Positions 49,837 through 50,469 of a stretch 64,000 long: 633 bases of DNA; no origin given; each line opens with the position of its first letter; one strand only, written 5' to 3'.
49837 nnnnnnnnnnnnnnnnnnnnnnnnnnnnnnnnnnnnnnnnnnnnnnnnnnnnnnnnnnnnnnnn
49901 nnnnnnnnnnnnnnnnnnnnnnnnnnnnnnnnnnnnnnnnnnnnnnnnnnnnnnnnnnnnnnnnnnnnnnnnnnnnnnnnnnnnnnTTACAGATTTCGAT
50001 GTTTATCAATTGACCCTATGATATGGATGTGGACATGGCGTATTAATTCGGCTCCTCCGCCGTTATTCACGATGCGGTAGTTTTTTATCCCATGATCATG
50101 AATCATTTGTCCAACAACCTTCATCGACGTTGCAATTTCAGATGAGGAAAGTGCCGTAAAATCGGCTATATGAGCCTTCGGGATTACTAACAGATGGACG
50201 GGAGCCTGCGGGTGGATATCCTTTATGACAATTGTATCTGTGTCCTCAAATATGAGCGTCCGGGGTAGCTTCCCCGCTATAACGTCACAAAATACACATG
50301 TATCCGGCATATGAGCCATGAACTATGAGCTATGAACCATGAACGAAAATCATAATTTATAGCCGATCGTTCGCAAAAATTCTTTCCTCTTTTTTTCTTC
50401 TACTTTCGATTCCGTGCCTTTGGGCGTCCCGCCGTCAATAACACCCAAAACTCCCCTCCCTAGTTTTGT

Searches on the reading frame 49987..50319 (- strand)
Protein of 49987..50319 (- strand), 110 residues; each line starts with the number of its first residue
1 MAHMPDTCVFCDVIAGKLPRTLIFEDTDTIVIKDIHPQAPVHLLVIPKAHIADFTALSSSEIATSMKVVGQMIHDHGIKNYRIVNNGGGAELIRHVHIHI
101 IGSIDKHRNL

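Call 59: search_protein_families(library=pfam, proteins=[window:49987-50319:-], max_evalue=0.001)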
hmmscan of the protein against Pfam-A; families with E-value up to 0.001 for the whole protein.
window:49987-50319:- (110 aa): 2 families
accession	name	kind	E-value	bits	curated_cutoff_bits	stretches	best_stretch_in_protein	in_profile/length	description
PF11969.13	DcpS_C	-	7.1e-17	62.3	24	1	8-102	2-101/114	Scavenger mRNA decapping enzyme C-term binding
PF01230.28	HIT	-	2.3e-16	60.6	21.5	1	17-102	3-94/98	HIT domain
